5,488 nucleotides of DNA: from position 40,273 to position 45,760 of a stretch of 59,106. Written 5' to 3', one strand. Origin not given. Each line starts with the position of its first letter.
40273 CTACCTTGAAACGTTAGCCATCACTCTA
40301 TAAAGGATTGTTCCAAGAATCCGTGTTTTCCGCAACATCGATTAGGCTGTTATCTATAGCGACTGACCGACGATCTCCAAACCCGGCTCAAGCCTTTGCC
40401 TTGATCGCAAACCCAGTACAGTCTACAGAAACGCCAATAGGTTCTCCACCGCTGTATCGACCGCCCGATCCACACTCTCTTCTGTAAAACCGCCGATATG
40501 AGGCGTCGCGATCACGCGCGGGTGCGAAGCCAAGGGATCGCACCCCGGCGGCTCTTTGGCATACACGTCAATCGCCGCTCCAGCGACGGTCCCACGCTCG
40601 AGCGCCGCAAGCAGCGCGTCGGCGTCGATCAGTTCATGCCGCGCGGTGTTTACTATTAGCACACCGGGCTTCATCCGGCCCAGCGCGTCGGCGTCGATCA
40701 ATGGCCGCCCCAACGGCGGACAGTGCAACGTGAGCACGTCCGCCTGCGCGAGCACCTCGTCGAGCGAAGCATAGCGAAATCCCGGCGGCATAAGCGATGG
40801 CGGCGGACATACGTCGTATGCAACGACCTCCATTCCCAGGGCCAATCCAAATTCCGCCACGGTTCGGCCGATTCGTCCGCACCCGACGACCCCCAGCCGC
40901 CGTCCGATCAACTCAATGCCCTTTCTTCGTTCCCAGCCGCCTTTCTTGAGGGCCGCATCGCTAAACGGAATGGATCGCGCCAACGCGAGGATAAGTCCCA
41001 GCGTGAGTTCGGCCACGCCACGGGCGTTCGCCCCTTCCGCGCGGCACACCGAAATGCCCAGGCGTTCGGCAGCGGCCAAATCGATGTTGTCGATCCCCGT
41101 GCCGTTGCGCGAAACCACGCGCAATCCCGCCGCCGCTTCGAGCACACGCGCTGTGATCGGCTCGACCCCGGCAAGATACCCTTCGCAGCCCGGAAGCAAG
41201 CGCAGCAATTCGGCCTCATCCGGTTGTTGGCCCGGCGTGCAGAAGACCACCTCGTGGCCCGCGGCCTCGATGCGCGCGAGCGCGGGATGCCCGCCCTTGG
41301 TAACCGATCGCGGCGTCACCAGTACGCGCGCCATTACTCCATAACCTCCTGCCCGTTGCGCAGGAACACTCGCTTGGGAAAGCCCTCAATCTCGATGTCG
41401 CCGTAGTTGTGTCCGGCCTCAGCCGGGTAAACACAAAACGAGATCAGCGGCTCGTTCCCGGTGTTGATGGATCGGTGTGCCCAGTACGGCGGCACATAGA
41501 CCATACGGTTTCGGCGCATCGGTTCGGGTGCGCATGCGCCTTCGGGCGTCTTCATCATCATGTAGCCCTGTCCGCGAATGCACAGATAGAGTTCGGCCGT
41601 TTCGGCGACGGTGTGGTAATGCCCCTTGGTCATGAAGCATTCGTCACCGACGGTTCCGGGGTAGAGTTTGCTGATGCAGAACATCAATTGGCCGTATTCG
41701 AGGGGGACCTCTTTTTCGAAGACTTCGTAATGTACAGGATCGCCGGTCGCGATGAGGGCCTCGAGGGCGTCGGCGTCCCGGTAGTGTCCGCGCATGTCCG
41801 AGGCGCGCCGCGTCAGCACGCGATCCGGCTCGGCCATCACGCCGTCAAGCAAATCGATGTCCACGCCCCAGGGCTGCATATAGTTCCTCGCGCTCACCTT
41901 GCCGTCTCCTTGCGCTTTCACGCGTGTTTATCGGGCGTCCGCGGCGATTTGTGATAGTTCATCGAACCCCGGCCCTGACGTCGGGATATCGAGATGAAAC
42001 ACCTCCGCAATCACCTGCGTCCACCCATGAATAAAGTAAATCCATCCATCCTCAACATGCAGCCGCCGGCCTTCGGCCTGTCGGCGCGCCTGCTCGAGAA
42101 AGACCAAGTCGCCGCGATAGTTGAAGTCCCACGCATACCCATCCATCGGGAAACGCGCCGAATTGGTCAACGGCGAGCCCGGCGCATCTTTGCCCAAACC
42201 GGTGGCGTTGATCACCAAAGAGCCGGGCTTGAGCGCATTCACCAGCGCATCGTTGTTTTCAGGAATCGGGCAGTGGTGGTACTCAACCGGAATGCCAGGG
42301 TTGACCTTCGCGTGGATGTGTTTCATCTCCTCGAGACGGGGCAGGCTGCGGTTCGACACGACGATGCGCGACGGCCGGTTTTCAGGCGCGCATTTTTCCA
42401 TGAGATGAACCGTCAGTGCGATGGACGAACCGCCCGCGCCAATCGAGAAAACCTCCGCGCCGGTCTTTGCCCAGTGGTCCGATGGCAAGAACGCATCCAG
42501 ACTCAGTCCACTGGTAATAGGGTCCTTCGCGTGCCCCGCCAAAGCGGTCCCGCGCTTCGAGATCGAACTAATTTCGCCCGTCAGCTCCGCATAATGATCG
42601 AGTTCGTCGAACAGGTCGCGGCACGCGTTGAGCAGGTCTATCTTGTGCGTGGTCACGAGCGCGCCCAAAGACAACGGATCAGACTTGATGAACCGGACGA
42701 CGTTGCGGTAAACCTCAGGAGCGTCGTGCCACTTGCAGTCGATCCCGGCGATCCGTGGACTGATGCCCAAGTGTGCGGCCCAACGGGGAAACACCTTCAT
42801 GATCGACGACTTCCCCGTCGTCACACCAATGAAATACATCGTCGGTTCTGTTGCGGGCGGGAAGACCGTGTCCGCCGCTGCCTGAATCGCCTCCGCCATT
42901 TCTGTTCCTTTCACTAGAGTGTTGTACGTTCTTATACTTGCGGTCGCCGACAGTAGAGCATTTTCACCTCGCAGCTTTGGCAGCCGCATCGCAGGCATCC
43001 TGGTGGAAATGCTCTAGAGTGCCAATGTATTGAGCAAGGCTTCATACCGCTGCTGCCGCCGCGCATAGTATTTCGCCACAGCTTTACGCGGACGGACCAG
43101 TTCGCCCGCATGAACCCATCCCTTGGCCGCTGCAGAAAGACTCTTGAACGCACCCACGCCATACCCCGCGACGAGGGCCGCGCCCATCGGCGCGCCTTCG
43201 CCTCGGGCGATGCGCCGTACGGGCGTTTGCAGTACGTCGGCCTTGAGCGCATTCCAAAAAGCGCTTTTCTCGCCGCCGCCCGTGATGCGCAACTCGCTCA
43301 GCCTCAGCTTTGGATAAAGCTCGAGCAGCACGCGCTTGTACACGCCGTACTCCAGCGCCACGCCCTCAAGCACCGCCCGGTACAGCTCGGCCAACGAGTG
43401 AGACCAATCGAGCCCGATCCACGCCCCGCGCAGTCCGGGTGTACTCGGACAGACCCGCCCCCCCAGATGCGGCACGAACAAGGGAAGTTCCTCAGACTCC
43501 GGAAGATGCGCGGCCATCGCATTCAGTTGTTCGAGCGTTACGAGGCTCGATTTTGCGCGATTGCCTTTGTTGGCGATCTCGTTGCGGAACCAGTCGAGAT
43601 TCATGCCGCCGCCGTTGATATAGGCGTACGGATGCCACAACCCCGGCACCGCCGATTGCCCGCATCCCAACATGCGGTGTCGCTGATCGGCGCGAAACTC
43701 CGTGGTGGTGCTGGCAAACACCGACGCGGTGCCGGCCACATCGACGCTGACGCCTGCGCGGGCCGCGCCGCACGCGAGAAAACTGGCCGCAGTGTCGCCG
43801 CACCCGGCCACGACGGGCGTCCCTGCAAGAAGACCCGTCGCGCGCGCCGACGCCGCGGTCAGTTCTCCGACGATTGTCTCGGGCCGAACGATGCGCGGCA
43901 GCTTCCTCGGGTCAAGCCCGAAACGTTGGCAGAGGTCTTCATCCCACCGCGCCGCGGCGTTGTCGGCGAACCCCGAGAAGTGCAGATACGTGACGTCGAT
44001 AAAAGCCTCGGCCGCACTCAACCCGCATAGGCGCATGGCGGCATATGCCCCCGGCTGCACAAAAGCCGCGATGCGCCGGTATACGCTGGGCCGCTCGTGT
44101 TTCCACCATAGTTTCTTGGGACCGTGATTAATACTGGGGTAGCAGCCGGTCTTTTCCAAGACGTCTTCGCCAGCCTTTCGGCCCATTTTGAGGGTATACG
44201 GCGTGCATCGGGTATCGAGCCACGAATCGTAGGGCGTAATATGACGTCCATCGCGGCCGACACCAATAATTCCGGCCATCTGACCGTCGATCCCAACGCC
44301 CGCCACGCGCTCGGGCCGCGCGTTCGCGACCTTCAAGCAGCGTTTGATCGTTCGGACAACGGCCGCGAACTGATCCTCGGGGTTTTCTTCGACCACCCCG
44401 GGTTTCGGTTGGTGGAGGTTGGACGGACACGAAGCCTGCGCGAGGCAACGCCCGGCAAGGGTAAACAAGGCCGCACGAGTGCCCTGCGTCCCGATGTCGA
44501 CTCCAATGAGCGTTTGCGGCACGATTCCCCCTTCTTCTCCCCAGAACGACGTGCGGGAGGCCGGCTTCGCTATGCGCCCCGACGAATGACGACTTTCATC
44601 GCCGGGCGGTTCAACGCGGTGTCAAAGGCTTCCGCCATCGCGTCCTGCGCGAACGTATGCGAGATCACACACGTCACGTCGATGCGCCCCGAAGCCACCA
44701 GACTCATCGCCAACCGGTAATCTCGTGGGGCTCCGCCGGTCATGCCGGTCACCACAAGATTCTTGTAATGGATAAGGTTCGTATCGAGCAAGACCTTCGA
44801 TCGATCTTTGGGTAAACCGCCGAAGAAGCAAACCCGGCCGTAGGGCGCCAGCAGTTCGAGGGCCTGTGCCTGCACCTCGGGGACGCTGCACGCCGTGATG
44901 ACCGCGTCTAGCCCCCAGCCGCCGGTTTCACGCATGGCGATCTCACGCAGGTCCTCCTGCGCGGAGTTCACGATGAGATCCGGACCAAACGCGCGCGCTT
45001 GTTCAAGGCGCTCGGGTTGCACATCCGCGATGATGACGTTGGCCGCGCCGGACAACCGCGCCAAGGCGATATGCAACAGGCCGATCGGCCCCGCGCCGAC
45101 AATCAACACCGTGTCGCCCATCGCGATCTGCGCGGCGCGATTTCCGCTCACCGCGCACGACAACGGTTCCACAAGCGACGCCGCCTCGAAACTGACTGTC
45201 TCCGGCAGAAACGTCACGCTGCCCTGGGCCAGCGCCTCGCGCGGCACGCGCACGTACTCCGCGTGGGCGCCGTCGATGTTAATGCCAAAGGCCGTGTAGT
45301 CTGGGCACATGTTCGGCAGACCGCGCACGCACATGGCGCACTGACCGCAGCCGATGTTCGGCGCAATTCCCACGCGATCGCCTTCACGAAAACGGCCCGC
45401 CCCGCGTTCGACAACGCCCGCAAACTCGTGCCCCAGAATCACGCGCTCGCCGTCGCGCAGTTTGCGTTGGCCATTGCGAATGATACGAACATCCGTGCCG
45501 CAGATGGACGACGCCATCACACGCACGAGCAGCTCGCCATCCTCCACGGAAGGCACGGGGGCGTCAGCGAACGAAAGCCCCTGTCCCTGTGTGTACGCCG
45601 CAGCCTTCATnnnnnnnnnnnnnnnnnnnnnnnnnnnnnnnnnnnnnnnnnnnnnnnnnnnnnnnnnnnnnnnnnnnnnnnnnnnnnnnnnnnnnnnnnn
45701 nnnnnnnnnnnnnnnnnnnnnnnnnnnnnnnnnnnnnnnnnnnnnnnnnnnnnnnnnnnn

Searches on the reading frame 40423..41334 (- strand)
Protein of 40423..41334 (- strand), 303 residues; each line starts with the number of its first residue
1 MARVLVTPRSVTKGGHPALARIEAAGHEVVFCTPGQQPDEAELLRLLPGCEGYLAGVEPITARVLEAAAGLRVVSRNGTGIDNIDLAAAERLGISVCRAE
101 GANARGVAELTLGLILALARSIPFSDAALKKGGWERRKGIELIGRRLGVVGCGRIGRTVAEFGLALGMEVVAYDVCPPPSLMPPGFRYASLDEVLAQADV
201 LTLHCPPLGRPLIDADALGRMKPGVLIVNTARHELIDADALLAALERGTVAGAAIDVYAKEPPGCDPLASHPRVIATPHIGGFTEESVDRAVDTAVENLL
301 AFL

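Call 46: search_protein_families(library=ncbifam, proteins=[window:40423-41334:-], max_evalue=1e-10)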
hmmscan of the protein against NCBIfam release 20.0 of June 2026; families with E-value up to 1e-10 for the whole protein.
window:40423-41334:- (303 aa): 21 families
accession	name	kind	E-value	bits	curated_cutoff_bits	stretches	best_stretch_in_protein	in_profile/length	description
TIGR01327.1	PGDH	equivalog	2.2e-69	234.6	454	1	36-300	27-298/525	phosphoglycerate dehydrogenase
NF008759.0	PRK11790.1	equivalog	1.1e-51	175.8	404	1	60-301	66-315/410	phosphoglycerate dehydrogenase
NF005069.0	PRK06487.1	equivalog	2.8e-51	174.5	448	1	59-303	58-311/320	2-hydroxyacid dehydrogenase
NF009714.1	PRK13243.1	equivalog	1.3e-46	159.5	455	1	58-302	55-312/332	glyoxylate reductase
NF005387.0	PRK06932.1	equivalog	1.9e-40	138.7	492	1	63-302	58-309/314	2-hydroxyacid dehydrogenase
NF001309.0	PRK00257.1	equivalog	2.1e-33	115.9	434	1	60-302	49-277/379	4-phosphoerythronate dehydrogenase PdxB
NF006263.0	PRK08410.1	equivalog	8.6e-33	114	389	1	60-302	53-306/311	D-2-hydroxyacid dehydrogenase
NF011938.0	PRK15409.1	equivalog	1.5e-32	112.9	492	1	41-301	37-307/324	glyoxylate/hydroxypyruvate reductase GhrB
NF005750.0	PRK07574.1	equivalog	1.7e-32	112.9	329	1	60-300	104-354/386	NAD-dependent formate dehydrogenase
NF000492.1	vanH_gen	exception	2.1e-32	112.5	540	1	68-302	64-310/312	D-lactate dehydrogenase VanH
NF041369.1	Dhydh_Halo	equivalog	4.9e-31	108.1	400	1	79-295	64-287/305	D-2-hydroxyacid dehydrogenase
NF006374.0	PRK08605.1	subfamily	6.1e-27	94.6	356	1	69-300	68-319/332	D-lactate dehydrogenase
NF000128.1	vanH-Sc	exception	7e-27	94.4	650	1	56-261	73-275/337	D-lactate dehydrogenase VanH-Sc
NF000371.1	vanH_Agroup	exception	2.9e-26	92.4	700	1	68-260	69-259/322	VanH-A/VanH-Pt family D-lactate dehydrogenase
NF000151.1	vanH-Ac1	exception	2.1e-25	89.8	750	1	60-260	90-290/351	D-lactate dehydrogenase VanH-Ac1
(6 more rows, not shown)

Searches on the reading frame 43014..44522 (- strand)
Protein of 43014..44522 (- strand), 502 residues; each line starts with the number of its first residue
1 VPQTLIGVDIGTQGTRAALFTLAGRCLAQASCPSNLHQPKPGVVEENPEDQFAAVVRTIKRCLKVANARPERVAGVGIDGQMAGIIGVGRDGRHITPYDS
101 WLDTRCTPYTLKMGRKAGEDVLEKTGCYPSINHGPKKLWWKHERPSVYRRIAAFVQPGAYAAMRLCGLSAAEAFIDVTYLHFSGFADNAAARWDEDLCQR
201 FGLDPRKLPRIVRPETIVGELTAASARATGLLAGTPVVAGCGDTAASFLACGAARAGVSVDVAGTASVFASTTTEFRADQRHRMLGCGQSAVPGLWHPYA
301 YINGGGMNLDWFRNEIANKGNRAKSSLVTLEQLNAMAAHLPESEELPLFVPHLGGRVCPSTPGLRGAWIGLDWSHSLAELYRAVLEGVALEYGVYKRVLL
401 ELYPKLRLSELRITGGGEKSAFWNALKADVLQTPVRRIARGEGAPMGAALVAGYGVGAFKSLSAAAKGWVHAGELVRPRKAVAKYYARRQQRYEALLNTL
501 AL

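Call 46: search_protein_families(library=ncbifam, proteins=[window:43014-44522:-], max_evalue=1e-10)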
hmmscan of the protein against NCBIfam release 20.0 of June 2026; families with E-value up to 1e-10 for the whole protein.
window:43014-44522:- (502 aa): 10 families
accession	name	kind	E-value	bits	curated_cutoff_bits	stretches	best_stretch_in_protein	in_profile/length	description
TIGR01312.1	XylB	equivalog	8.4e-72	242.2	380.25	1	6-497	1-480/481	xylulokinase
TIGR01314.1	gntK_FGGY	equivalog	2.1e-51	175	648.55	1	5-486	2-479/505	gluconokinase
NF008187.0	PRK10939.1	equivalog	7.5e-39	133.7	528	1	3-496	4-499/521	autoinducer-2 kinase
NF011601.0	PRK15027.1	equivalog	2.1e-37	128.7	912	1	6-489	3-469/484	xylulokinase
TIGR01311.1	glycerol_kin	equivalog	1.2e-34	119.5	590.35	1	5-487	3-481/496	glycerol kinase GlpK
TIGR01315.1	5C_CHO_kinase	subfamily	4.5e-29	101.5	408.7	1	5-300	2-309/541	FGGY family pentulose kinase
NF003154.0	PRK04123.1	equivalog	8.3e-29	100.7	428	1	4-498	5-535/554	ribulokinase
NF000756.0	PRK00047.1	subfamily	8.7e-28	96.9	498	1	5-471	7-467/502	glycerol kinase GlpK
TIGR02628.1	fuculo_kin_coli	equivalog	1.4e-27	96.8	470.9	1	51-467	54-453/465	L-fuculokinase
TIGR01234.1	L-ribulokinase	equivalog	2.2e-18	66.4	583.25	1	209-496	236-526/536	ribulokinase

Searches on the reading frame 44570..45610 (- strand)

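Call 46: search_protein_families(library=ncbifam, proteins=[window:44570-45610:-], max_evalue=1e-10)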
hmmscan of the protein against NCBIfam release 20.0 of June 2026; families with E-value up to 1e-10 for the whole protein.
window:44570-45610:- (346 aa): 19 families
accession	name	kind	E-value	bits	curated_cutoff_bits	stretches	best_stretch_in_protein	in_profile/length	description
TIGR00692.1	tdh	equivalog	3.8e-62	210.3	458.35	1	8-342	7-338/340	L-threonine 3-dehydrogenase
NF003808.0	PRK05396.1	equivalog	6.5e-61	206.1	380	1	7-343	8-339/341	L-threonine 3-dehydrogenase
NF041097.1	keto_inos_dh_IolM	equivalog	4.1e-59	200.2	450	1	10-343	38-388/389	scyllo-inosose 3-dehydrogenase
NF007489.0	PRK10083.1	equivalog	4.2e-43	147.6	376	1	3-332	3-323/339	Zn-dependent oxidoreductase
NF007642.0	PRK10309.1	equivalog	8.4e-40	137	550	1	2-339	2-339/347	galactitol-1-phosphate 5-dehydrogenase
NF007375.0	PRK09880.1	equivalog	6.3e-34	117.3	469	1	23-336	26-334/344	L-idonate 5-dehydrogenase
NF006940.0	PRK09422.1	equivalog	7e-32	110.7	344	1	1-312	1-305/338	alcohol dehydrogenase AdhP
TIGR03366.1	HpnZ_proposed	hypoth_equivalog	3.7e-31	108.5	328.1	1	20-306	1-294/315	putative phosphonate catabolism associated alcohol dehydrogenase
TIGR03451.1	mycoS_dep_FDH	equivalog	7.4e-31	107.2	512.9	1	8-334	10-348/358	S-(hydroxymethyl)mycothiol dehydrogenase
NF010344.0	PRK13771.1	subfamily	3.3e-30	105.2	349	1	2-334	2-322/334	putative alcohol dehydrogenase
TIGR03201.1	dearomat_had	equivalog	3.8e-29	101.9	338.65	1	8-333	7-337/349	6-hydroxycyclohex-1-ene-1-carbonyl-CoA dehydrogenase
NF041172.1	AcrlCoa_red_Thmprot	equivalog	2.2e-28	99.2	500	1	6-335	7-324/334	acryloyl-CoA reductase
TIGR03989.1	Rxyl_3153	subfamily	2e-26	93.2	440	1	15-339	17-365/370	NDMA-dependent alcohol dehydrogenase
TIGR02824.1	quinone_pig3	subfamily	5.8e-22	78.1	296.8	1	113-291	91-263/325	putative NAD(P)H quinone oxidoreductase, PIG3 family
TIGR02822.1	adh_fam_2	subfamily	1.1e-21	77.2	283.5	1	11-314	14-302/329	zinc-binding alcohol dehydrogenase family protein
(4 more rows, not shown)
